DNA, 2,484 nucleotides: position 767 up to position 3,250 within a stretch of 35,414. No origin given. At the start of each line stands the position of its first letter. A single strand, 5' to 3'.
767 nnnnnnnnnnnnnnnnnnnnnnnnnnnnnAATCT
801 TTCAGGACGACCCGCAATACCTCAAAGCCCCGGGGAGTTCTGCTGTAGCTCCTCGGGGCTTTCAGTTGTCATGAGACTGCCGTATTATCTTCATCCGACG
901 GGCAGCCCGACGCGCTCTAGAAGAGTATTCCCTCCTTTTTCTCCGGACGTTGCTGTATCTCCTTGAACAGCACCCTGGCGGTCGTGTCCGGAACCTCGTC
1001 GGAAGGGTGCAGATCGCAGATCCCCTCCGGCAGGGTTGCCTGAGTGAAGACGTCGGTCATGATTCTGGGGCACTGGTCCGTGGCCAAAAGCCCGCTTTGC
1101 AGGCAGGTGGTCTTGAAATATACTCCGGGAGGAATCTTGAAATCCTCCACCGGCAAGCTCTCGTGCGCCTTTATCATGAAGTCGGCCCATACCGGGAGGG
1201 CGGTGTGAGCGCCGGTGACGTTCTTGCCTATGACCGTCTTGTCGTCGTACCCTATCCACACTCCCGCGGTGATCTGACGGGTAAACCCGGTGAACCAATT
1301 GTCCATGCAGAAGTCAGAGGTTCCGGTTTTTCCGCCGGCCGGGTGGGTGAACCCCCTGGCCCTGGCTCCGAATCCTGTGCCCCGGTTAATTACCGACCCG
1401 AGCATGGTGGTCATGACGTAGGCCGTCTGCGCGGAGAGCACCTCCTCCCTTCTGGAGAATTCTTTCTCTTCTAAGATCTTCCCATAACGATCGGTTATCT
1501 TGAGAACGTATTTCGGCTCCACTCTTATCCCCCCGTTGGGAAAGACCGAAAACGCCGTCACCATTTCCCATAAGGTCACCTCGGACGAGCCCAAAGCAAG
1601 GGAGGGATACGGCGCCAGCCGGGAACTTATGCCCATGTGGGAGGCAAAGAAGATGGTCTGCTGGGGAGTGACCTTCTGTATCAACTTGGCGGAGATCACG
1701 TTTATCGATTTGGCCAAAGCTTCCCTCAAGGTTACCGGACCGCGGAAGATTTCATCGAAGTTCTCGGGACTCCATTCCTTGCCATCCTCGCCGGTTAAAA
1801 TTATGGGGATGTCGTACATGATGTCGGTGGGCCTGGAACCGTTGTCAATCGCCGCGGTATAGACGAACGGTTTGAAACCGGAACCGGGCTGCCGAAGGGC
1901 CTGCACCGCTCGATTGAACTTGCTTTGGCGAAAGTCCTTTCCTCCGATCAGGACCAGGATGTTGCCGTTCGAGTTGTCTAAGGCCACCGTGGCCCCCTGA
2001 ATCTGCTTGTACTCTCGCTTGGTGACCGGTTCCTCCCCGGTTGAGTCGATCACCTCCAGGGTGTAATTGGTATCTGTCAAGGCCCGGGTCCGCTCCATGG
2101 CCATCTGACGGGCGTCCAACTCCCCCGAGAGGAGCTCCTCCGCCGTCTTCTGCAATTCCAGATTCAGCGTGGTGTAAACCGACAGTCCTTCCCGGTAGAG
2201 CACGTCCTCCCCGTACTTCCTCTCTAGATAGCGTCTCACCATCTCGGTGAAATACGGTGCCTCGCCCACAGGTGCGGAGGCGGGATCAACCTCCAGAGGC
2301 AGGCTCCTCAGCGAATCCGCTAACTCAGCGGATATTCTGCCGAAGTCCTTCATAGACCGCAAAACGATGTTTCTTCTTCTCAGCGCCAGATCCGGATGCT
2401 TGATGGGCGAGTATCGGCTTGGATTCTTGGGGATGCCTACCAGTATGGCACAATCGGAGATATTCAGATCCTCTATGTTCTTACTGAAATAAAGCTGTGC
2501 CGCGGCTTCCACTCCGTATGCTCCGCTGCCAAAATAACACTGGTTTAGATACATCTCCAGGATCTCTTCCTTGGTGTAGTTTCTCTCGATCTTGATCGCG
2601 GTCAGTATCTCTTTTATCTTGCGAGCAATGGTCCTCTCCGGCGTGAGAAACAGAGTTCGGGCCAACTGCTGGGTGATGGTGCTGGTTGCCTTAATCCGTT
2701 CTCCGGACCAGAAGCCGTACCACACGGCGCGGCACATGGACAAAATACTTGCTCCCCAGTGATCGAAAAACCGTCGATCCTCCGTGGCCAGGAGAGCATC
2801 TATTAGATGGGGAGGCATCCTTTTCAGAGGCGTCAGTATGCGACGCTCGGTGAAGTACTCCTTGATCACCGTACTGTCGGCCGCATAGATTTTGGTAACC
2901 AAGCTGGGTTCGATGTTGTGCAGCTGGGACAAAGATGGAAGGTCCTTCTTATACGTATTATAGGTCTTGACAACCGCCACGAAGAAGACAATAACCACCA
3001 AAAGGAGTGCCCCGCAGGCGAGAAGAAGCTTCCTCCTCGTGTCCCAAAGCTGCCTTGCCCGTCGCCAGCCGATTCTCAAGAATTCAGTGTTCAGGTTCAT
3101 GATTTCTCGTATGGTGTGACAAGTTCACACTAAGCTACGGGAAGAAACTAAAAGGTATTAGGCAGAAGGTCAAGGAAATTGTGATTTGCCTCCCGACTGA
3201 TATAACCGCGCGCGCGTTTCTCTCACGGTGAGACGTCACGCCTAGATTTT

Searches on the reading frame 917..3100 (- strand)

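Call 67: search_protein_families(library=ncbifam, proteins=[window:917-3100:-], max_evalue=1e-10)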
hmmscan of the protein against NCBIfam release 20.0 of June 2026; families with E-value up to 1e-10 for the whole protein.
window:917-3100:- (727 aa): 14 families
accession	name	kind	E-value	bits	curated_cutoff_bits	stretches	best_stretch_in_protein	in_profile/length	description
TIGR02074.1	PBP_1a_fam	subfamily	3.2e-178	593.9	508.75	1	86-647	1-534/535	PBP1A family penicillin-binding protein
NF051885.1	tranpepglycosPbpC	equivalog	1.2e-149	499.8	900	2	365-657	322-605/632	multimodular transpeptidase-transglycosylase PbpC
TIGR02071.1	PBP_1b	equivalog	3.9e-127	425.3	717.75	2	67-335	127-399/729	penicillin-binding protein 1B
NF008643.0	PRK11636.1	equivalog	1.4e-126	423.8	1263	3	32-325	8-304/850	peptidoglycan glycosyltransferase/peptidoglycan DD-transpeptidase MrcA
TIGR02073.1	PBP_1c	equivalog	2.9e-104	350.2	494.2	2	84-330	30-266/728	penicillin-binding protein 1C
NF007061.0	PRK09506.1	equivalog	4.8e-97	325.7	1120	2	77-353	201-477/825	bifunctional glycosyl transferase/transpeptidase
NF011423.0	PRK14850.1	equivalog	1.2e-91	308.2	1275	2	62-352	140-422/764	penicillin-binding protein 1b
NF038272.1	strep_PBP1A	exception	1.2e-83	281.6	1075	2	25-320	8-308/658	penicillin-binding protein PBP1A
NF038276.1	strep_PBP2A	exception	8e-74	249.1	1100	1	29-620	39-610/716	penicillin-binding protein PBP2A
NF008414.0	PRK11240.1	equivalog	3.5e-59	200.6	1121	2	92-325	69-289/774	peptidoglycan glycosyltransferase PbpC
NF038274.1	strep_PBP1B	exception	2.9e-50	171.4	1225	1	57-631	53-647/745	penicillin-binding protein PBP1B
TIGR02070.1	mono_pep_trsgly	equivalog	2.6e-36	125.2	182.65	1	86-252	54-220/224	monofunctional biosynthetic peptidoglycan transglycosylase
NF010008.0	PRK13481.1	equivalog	1.1e-30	106.8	270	1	92-220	85-219/269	glycosyltransferase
TIGR03423.1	pbp2_mrdA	equivalog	1.5e-18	66.7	455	0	504-596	433-527/593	penicillin-binding protein 2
